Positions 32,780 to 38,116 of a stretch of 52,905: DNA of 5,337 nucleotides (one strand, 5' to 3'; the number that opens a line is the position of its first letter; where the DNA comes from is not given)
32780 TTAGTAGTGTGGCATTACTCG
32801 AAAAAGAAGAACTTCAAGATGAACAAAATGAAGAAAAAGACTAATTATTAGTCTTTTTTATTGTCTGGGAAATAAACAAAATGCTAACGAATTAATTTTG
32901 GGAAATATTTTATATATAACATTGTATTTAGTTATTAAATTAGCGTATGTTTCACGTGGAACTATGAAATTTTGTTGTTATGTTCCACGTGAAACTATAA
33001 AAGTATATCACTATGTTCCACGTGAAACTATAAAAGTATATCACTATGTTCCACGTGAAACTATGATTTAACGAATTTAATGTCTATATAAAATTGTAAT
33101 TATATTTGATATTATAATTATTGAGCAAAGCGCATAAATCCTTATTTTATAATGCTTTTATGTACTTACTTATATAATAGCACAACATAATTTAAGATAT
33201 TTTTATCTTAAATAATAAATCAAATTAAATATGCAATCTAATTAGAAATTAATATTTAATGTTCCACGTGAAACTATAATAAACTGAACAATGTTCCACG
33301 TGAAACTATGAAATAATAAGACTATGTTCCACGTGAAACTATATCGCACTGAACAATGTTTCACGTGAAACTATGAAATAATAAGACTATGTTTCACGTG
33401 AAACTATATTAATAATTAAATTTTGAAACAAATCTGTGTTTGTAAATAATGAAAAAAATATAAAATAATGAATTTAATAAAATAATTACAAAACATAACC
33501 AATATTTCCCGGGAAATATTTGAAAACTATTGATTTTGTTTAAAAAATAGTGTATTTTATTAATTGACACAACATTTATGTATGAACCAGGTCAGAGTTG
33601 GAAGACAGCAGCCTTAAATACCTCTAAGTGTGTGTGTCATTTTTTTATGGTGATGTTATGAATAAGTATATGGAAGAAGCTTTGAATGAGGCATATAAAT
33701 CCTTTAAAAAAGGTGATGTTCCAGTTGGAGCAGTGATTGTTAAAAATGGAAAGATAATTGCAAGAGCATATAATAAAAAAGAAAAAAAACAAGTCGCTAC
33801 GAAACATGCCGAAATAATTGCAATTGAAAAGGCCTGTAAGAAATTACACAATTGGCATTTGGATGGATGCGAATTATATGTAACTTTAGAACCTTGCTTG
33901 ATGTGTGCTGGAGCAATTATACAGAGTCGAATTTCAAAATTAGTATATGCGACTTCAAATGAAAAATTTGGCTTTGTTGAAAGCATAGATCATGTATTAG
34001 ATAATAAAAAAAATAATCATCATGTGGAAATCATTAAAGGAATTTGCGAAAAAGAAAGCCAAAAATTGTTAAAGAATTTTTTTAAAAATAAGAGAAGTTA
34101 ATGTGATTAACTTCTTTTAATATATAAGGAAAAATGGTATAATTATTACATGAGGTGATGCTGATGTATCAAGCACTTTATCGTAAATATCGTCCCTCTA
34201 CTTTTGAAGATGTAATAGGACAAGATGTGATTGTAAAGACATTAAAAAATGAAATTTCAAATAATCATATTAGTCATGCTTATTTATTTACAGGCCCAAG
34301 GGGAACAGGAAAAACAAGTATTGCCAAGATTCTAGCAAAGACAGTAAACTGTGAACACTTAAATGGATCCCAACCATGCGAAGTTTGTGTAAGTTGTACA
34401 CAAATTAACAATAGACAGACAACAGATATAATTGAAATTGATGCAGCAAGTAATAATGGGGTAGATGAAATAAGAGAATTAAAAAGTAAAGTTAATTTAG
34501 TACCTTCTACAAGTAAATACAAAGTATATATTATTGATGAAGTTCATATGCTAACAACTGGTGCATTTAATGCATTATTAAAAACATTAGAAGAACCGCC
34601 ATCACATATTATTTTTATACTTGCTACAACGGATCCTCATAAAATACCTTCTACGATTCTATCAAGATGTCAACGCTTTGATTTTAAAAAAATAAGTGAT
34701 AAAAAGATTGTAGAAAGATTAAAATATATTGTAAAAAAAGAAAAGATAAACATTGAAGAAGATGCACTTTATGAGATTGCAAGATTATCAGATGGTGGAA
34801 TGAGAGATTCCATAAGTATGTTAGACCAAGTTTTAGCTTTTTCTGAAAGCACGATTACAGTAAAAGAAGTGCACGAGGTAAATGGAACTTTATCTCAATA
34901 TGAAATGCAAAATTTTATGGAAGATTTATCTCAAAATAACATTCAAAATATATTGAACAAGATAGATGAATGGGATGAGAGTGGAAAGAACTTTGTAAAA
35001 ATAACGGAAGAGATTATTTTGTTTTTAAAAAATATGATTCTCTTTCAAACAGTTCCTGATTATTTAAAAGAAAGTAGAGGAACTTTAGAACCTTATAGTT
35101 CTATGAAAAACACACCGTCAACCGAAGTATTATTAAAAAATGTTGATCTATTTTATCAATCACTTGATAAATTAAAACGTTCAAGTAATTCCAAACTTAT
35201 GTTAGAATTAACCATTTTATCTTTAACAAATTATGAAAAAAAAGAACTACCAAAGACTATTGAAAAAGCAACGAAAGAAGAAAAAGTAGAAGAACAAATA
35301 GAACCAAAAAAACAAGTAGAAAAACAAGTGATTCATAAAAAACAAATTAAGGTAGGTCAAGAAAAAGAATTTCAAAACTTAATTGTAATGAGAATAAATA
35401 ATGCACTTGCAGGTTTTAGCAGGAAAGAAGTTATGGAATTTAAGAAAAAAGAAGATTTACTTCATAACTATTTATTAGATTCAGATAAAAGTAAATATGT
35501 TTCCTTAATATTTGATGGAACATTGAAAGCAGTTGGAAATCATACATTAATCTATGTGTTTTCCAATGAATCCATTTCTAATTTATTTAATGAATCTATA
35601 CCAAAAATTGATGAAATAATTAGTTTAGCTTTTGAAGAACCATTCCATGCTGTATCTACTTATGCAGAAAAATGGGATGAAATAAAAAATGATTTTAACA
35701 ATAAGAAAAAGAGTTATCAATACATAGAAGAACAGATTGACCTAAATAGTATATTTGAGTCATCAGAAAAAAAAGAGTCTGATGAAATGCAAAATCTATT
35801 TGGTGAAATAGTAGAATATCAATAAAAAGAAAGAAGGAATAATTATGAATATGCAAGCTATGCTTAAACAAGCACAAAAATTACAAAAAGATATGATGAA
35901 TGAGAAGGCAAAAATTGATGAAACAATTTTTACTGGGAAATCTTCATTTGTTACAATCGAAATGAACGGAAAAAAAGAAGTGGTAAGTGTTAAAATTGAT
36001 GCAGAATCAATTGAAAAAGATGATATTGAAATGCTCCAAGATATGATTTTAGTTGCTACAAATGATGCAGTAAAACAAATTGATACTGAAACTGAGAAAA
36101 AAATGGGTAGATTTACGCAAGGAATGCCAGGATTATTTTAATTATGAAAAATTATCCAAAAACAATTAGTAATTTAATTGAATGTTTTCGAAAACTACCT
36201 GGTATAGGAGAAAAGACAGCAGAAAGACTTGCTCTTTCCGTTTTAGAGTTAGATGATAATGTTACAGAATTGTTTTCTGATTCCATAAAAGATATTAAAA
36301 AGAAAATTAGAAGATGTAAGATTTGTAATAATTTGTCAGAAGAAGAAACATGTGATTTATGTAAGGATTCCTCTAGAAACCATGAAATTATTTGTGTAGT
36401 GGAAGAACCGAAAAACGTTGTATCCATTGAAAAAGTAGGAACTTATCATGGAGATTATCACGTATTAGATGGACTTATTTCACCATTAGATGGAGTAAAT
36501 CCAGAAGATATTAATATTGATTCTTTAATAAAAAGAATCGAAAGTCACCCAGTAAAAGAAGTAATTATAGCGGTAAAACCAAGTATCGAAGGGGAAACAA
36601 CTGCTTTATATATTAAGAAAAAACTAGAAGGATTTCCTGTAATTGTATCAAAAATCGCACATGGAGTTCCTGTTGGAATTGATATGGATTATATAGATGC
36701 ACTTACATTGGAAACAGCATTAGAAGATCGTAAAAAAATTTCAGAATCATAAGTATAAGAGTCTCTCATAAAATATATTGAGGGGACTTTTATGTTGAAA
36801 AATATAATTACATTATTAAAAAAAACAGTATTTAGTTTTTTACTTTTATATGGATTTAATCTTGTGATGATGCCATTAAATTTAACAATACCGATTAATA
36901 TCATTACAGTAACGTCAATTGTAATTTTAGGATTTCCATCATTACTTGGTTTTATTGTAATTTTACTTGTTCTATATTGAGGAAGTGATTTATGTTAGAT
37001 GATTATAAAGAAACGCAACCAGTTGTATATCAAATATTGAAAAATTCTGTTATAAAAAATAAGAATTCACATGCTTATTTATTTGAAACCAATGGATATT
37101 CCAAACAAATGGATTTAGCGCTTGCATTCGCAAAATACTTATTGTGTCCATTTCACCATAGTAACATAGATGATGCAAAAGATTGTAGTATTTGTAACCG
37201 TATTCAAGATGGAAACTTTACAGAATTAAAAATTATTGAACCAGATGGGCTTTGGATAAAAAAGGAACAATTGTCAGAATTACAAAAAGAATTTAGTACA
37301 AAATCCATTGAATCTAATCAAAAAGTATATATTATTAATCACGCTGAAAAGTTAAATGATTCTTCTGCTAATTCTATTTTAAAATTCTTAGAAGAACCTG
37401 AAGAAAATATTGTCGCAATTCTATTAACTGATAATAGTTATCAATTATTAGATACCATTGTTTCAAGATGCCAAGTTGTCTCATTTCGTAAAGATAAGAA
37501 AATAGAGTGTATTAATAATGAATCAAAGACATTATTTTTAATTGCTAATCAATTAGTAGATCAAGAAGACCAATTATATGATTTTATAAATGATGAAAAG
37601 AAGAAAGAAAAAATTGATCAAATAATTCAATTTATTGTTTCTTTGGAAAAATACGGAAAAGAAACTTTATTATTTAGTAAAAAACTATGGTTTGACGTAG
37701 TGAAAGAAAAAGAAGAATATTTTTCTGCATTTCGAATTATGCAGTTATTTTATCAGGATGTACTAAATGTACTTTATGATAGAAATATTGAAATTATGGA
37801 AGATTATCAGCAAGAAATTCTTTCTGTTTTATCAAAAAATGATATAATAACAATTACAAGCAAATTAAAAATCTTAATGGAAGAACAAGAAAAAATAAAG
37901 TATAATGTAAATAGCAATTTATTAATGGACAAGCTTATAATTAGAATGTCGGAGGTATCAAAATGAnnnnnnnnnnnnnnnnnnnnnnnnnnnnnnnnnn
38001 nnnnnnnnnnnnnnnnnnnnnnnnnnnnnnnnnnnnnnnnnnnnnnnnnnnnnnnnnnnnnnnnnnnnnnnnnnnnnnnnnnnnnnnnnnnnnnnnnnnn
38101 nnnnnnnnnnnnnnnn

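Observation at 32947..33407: Nine phased parS-like sites packed into about 460 bp just downstream of gyrA: a plasmid-style centromere array on a chromosome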

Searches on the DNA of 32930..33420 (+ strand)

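Call 39: search_dna_similar(query=window:32930-33420:+, collection=plasmids, mode=distant, max_evalue=0.01, max_rows=25)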
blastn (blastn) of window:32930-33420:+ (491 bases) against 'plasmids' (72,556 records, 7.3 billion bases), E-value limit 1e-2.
No match.
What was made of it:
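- On Plasmid-type centromere array (sopC/parC-like): The sequence is the universal chromosomal consensus. blastn against PLSDB gives no match (call 39).
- Closest known: Plasmid centromere arrays. Different: It has no sequence similarity to any plasmid in PLSDB (call 39).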

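Call 40: search_dna_similar(query=window:32930-33420:+, collection=phages, mode=distant, max_evalue=0.01, max_rows=15)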
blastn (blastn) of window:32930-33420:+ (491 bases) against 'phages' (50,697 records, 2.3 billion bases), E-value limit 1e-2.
Records with a match: 4; places in all: 4; records where one place covers at least 80% of the query: 0.
Best place of each record, by identity: 80-90% 2; 60-80% 2.
By first word of the organism name: Bacillus 2; Lactobacillus 2.
By host as written in the record: Bacillus cohnii 2; Lactobacillus delbrueckii subsp. lactis 2.
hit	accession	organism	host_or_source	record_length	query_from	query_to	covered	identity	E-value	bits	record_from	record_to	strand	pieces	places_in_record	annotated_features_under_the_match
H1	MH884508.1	Bacillus phage vB_BcoS-136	Bacillus cohnii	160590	395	478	17%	79.2%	1e-3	98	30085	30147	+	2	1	none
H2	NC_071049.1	Bacillus phage vB_BcoS-136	Bacillus cohnii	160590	395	478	17%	79.2%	1e-3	98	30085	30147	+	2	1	none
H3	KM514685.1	Lactobacillus phage Ldl1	Lactobacillus delbrueckii subsp. lactis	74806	329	380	11%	80.8%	1e-3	50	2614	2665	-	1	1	none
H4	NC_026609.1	Lactobacillus phage Ldl1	Lactobacillus delbrueckii subsp. lactis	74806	329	380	11%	80.8%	1e-3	50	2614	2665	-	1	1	none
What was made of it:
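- There is no similarity to any plasmid (call 39), and only short, weak phage matches (call 40).
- Tried and rejected: A plasmid or phage origin. blastn of the array against PLSDB gave no match, and against phages only short weak hits (calls 39 and 40).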

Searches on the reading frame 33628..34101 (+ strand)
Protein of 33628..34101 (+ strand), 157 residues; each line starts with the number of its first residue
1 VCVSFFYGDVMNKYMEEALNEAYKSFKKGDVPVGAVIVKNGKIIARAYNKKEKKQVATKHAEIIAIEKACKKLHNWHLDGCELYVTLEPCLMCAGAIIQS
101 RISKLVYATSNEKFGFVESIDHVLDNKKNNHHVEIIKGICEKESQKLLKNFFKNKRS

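Call 11: search_protein_families(library=pfam, proteins=[window:33628-34101:+])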
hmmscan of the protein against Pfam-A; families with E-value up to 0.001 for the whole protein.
window:33628-34101:+ (157 aa): 4 families
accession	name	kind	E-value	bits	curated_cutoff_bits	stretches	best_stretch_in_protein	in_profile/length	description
PF14437.12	MafB19-deam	-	2e-45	154.6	27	1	12-156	4-142/142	MafB19-like deaminase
PF00383.29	dCMP_cyt_deam_1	-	4.2e-33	113.7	25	1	12-108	5-101/102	Cytidine and deoxycytidylate deaminase zinc-binding region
PF14439.12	Bd3614-deam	-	2.9e-07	30.9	38.5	1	33-132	10-110/113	Bd3614-like deaminase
PF18750.7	SNAD4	-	0.00022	21.7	27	1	40-99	16-73/130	Secreted Novel AID/APOBEC-like Deaminase 4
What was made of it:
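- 33658..34101 (+): tadA (tRNA adenosine deaminase), the downstream flank. Pfam (call 11).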

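Call 33: find_encoding_contigs(protein=window:33658-34101:+, flank=4000, max_places=10)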
Protein window:33658-34101:+ (147 aa): 8 contigs read that carry it; 7 places shown.
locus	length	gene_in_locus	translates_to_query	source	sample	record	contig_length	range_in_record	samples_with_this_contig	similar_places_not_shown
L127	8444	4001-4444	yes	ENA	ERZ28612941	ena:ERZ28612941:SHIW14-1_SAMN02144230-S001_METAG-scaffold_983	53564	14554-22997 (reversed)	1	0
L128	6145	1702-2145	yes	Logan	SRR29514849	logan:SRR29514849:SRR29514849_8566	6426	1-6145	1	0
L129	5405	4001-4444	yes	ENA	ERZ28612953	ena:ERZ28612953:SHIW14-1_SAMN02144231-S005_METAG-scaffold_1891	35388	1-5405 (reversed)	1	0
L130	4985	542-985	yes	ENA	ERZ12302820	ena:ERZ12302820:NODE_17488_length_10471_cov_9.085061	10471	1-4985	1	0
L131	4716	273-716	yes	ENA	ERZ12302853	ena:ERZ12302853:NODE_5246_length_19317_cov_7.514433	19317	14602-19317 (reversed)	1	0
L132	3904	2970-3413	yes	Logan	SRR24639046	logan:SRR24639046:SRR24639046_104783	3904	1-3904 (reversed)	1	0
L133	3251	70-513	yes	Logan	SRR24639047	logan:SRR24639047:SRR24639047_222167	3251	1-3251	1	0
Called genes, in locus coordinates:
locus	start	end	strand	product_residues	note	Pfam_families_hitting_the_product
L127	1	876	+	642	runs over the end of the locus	PF02518:HATPase_c, PF00204:DNA_gyraseB, PF01751:Toprim, PF00986:DNA_gyraseB_C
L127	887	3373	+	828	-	PF00521:DNA_topoisoIV, PF03989:DNA_gyraseA_C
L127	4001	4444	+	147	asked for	PF00383:dCMP_cyt_deam_1, PF14437:MafB19-deam, PF14439:Bd3614-deam (weak)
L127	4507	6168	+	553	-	PF05496:RuvB_N (faint), PF13177:DNA_pol3_delta2, PF00004:AAA, PF07728:AAA_5 (faint), PF13401:AAA_22 (weak), PF21960:RCF1-5-like_lid (weak), PF22608:DNAX_ATPase_lid, PF12169:DNA_pol3_gamma3 (weak)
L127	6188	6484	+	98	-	PF02575:YbaB_DNA_bd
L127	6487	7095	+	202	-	PF21176:RecR_HhH, PF02132:RecR_ZnF (weak), PF01751:Toprim, PF13662:Toprim_4, PF21175:RecR_C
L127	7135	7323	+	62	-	-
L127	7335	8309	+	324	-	PF13177:DNA_pol3_delta2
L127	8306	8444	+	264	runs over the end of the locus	PF04468:PSP1, PF28472:PSP1_3rd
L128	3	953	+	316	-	?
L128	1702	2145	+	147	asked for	PF00383:dCMP_cyt_deam_1, PF14437:MafB19-deam, PF14439:Bd3614-deam (weak)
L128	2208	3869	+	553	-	PF05496:RuvB_N (faint), PF13177:DNA_pol3_delta2, PF00004:AAA, PF07728:AAA_5 (faint), PF13401:AAA_22 (weak), PF21960:RCF1-5-like_lid (weak), PF22608:DNAX_ATPase_lid, PF12169:DNA_pol3_gamma3 (weak)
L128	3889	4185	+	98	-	PF02575:YbaB_DNA_bd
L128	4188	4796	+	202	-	PF21176:RecR_HhH, PF02132:RecR_ZnF (weak), PF01751:Toprim, PF13662:Toprim_4, PF21175:RecR_C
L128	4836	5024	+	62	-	-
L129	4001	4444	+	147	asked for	PF00383:dCMP_cyt_deam_1, PF14437:MafB19-deam, PF14439:Bd3614-deam (weak)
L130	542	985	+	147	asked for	PF00383:dCMP_cyt_deam_1, PF14437:MafB19-deam, PF14439:Bd3614-deam (weak)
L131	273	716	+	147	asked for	PF00383:dCMP_cyt_deam_1, PF14437:MafB19-deam, PF14439:Bd3614-deam (weak)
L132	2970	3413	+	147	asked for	PF00383:dCMP_cyt_deam_1, PF14437:MafB19-deam, PF14439:Bd3614-deam (weak)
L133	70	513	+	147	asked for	PF00383:dCMP_cyt_deam_1, PF14437:MafB19-deam, PF14439:Bd3614-deam (weak)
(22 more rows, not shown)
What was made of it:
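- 33658..34101 (+): The exact 147-aa product was found on 8 contigs (call 33).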

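Call 57: find_homologous_proteins(query=window:33658-34101:+, max_evalue=1e-10)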
Query window:33658-34101:+ (147 aa): 7997 proteins with E <= 1e-10 among 8000 candidates; the best 120 are listed.
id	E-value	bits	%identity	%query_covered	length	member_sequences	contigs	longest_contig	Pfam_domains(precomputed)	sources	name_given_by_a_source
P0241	1.7e-90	318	99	100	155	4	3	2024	PF00383.30,PF14437.13,PF14439.13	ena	-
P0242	2.7e-72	259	80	100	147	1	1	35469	PF00383.30,PF14437.13,PF14439.13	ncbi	-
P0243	2.8e-72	259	81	99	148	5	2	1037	PF00383.30,PF14437.13,PF14439.13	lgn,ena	-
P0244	5.3e-70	251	78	100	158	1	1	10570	PF00383.30,PF14437.13,PF14439.13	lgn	-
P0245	3.0e-69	249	80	97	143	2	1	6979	PF00383.30,PF14437.13,PF14439.13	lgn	-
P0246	2.2e-68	246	81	99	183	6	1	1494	PF00383.30,PF14437.13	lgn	-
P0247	2.8e-67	243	79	99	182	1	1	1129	PF00383.30,PF14437.13,PF14439.13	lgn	-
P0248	6.6e-67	241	75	98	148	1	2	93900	PF00383.30,PF14437.13,PF14439.13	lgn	-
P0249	1.2e-66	241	78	98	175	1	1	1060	PF00383.30,PF14437.13,PF14439.13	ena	-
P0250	1.5e-66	240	78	98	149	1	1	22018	PF00383.30,PF14437.13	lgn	-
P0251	2.0e-66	240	78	98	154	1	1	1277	PF00383.30,PF14437.13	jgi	-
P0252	2.7e-66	239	75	99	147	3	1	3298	PF00383.30,PF14437.13,PF14439.13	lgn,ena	-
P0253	6.8e-66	238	77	98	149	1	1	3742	PF00383.30,PF14437.13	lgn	-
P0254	1.3e-65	237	75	99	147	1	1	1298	PF00383.30,PF14437.13,PF14439.13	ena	-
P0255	1.5e-65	237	77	98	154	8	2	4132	PF00383.30,PF14437.13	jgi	jgi:tRNA(adenine34) deaminase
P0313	2.9e-59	217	70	98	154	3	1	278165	PF00383.30,PF14437.13,PF14439.13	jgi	jgi:tRNA(adenine34) deaminase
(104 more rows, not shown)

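Call 59: find_encoding_contigs(protein=P0242, flank=6000, max_places=3)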
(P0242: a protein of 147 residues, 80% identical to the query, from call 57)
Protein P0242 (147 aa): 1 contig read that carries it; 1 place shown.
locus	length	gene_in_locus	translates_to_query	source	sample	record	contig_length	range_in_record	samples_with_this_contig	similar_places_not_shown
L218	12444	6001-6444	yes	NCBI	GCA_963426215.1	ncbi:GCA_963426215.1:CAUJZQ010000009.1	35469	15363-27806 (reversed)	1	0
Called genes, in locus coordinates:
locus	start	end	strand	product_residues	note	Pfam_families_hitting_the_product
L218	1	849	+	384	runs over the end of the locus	PF13175:AAA_15, PF02463:SMC_N, PF13476:AAA_23, PF10088:DUF2326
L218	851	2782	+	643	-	PF02518:HATPase_c, PF00204:DNA_gyraseB, PF01751:Toprim, PF00986:DNA_gyraseB_C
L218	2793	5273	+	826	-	PF00521:DNA_topoisoIV, PF03989:DNA_gyraseA_C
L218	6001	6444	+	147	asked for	PF00383:dCMP_cyt_deam_1, PF14437:MafB19-deam, PF14439:Bd3614-deam (weak)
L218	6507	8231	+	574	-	PF05496:RuvB_N (faint), PF06068:TIP49 (faint), PF13177:DNA_pol3_delta2, PF13401:AAA_22 (weak), PF00004:AAA, PF21960:RCF1-5-like_lid (faint), PF22608:DNAX_ATPase_lid, PF12169:DNA_pol3_gamma3 (weak)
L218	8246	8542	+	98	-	PF02575:YbaB_DNA_bd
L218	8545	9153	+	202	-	PF21176:RecR_HhH (weak), PF02132:RecR_ZnF, PF01751:Toprim, PF13662:Toprim_4, PF21175:RecR_C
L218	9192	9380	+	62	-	PF07441:BofA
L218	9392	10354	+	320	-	PF13177:DNA_pol3_delta2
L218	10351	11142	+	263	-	PF04468:PSP1, PF28472:PSP1_3rd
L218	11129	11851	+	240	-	PF05175:MTS, PF05971:Methyltransf_10 (weak), PF13847:Methyltransf_31, PF13649:Methyltransf_25 (weak), PF07669:Eco57I (faint)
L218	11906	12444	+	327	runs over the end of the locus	-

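Call 60: find_encoding_contigs(protein=P0248, flank=6000, max_places=3)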
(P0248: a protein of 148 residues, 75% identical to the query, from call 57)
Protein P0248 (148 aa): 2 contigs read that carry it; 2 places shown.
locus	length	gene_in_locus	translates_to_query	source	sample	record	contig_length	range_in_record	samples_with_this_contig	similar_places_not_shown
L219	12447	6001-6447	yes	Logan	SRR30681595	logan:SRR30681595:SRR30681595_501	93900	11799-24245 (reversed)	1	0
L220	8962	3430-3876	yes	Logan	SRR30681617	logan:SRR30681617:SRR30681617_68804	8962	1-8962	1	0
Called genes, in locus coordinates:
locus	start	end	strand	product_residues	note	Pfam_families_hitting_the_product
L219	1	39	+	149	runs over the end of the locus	PF06338:ComK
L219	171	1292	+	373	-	PF02463:SMC_N, PF13476:AAA_23 (faint)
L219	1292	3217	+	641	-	PF02518:HATPase_c, PF00204:DNA_gyraseB, PF01751:Toprim, PF00986:DNA_gyraseB_C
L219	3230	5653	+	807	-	PF00521:DNA_topoisoIV, PF03989:DNA_gyraseA_C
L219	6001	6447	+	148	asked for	PF00383:dCMP_cyt_deam_1, PF14437:MafB19-deam, PF14439:Bd3614-deam (weak)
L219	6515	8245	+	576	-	PF13177:DNA_pol3_delta2, PF00004:AAA, PF21960:RCF1-5-like_lid (weak), PF22608:DNAX_ATPase_lid, PF12169:DNA_pol3_gamma3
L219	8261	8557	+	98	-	PF02575:YbaB_DNA_bd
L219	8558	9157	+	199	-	PF21176:RecR_HhH, PF02132:RecR_ZnF (weak), PF01751:Toprim, PF13662:Toprim_4, PF21175:RecR_C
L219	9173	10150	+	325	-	PF13177:DNA_pol3_delta2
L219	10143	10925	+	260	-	PF04468:PSP1, PF28472:PSP1_3rd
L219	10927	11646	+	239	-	PF02384:N6_Mtase (weak), PF05175:MTS, PF05971:Methyltransf_10, PF02475:TRM5-TYW2_MTfase (weak), PF13847:Methyltransf_31, PF08241:Methyltransf_11 (weak), PF13649:Methyltransf_25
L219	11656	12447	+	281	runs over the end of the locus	PF00590:TP_methylase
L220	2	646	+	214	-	?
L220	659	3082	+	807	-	PF00521:DNA_topoisoIV, PF03989:DNA_gyraseA_C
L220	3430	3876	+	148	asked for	PF00383:dCMP_cyt_deam_1, PF14437:MafB19-deam, PF14439:Bd3614-deam (weak)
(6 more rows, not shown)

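Call 61: find_encoding_contigs(protein=P0313, flank=6000, max_places=3)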
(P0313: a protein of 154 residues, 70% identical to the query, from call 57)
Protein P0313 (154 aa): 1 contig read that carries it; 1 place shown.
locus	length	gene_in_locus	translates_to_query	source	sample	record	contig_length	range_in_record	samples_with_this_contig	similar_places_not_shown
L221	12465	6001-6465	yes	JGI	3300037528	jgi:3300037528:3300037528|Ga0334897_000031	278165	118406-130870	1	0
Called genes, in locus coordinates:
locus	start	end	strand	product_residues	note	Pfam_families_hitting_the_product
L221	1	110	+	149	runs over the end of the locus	PF06338:ComK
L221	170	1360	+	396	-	PF02463:SMC_N, PF13476:AAA_23 (weak)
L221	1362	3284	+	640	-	PF02518:HATPase_c, PF00204:DNA_gyraseB, PF01751:Toprim, PF00986:DNA_gyraseB_C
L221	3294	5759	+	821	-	PF00521:DNA_topoisoIV, PF03989:DNA_gyraseA_C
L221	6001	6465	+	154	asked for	PF00383:dCMP_cyt_deam_1, PF14437:MafB19-deam, PF14439:Bd3614-deam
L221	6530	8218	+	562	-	PF05496:RuvB_N (faint), PF13177:DNA_pol3_delta2, PF00004:AAA, PF22608:DNAX_ATPase_lid, PF12169:DNA_pol3_gamma3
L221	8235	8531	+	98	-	PF02575:YbaB_DNA_bd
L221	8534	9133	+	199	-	PF21176:RecR_HhH, PF02132:RecR_ZnF (weak), PF01751:Toprim (weak), PF13662:Toprim_4, PF21175:RecR_C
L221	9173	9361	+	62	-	PF07441:BofA (weak)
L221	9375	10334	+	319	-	PF13177:DNA_pol3_delta2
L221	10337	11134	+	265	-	PF04468:PSP1, PF28472:PSP1_3rd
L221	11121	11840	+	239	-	PF05175:MTS, PF05971:Methyltransf_10, PF02384:N6_Mtase (weak), PF02475:TRM5-TYW2_MTfase (weak), PF13847:Methyltransf_31, PF08241:Methyltransf_11 (weak), PF13649:Methyltransf_25, PF07669:Eco57I (weak)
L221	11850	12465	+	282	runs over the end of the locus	PF00590:TP_methylase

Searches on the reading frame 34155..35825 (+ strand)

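Call 11: search_protein_families(library=pfam, proteins=[window:34155-35825:+])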
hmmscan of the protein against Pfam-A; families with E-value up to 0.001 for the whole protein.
window:34155-35825:+ (556 aa): 15 families
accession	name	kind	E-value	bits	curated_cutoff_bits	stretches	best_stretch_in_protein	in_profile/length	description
PF13177.12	DNA_pol3_delta2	-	8.2e-50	169.4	27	1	23-180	2-160/161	DNA polymerase III, delta subunit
PF00004.35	AAA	-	1.3e-15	58.5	21.2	1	44-175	2-126/131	ATPase family associated with various cellular activities (AAA)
PF22608.2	DNAX_ATPase_lid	-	2.1e-14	53.5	27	1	185-231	2-48/49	DNA polymerase III clamp loader subunit, ATPase lid domain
PF05496.18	RuvB_N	-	2.3e-07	31.2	27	1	13-75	2-68/159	Holliday junction DNA helicase RuvB P-loop domain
PF21960.2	RCF1-5-like_lid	-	4.2e-07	30.3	27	1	188-223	2-38/43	RCF1/5-like, AAA+ ATPase lid domain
PF12169.13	DNA_pol3_gamma3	-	1.5e-06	28.4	24.4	1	235-360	2-130/143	DNA polymerase III subunits gamma and tau domain III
PF13401.12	AAA_22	-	2.9e-06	28.1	27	1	44-157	9-121/130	AAA domain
PF07728.20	AAA_5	-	3.9e-06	27.4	22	1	44-148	3-93/139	AAA domain (dynein-related subfamily)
PF06068.19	TIP49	-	2.2e-05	24.2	23.8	0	124-158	277-310/347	TIP49 P-loop domain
PF13604.12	AAA_30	-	6.1e-05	23.3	27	1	44-154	22-121/191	AAA domain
PF13245.12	AAA_19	-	6.8e-05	23.5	25.1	1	41-155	12-123/134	AAA domain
PF13173.12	AAA_14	-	8.4e-05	23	27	1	42-148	4-88/129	AAA domain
PF13238.12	AAA_18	-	0.00029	21.7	29.4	0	45-119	3-69/128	AAA domain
PF12775.13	AAA_7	-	0.00049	20.1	25.8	0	40-138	33-117/181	P-loop containing dynein motor region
PF07724.20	AAA_2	-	0.00079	19.9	27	0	43-147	6-101/166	AAA domain (Cdc48 subfamily)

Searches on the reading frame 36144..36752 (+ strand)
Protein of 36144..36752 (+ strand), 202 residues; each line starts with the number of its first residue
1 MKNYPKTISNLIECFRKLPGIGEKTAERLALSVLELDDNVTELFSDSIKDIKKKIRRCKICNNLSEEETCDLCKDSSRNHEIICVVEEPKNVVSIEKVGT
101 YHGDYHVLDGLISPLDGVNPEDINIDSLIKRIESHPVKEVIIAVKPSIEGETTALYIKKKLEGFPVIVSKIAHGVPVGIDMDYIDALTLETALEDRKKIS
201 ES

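Call 11: search_protein_families(library=pfam, proteins=[window:36144-36752:+])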
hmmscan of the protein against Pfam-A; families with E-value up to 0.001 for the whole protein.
window:36144-36752:+ (202 aa): 5 families
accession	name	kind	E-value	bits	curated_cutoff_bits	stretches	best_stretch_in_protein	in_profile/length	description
PF13662.12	Toprim_4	-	2.5e-23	82.5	25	1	82-172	2-85/85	Toprim domain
PF21176.3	RecR_HhH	-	4.2e-12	46.1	27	1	8-50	1-43/45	RecR, helix-hairpin-helix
PF01751.28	Toprim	-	1.1e-08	35.6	23.1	1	83-167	2-92/96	Toprim domain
PF21175.2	RecR_C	-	5.9e-08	32.4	22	1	174-197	1-24/24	RecR, C-terminal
PF02132.21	RecR_ZnF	-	4.8e-07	29.9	22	1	55-75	1-21/21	RecR, Cys4-zinc finger domain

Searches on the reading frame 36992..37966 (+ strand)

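Call 11: search_protein_families(library=pfam, proteins=[window:36992-37966:+])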
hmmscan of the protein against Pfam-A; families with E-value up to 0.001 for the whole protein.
window:36992-37966:+ (324 aa): 1 family
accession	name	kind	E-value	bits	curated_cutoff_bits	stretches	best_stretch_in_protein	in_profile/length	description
PF13177.12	DNA_pol3_delta2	-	9.7e-51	172.4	27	1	9-168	2-160/161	DNA polymerase III, delta subunit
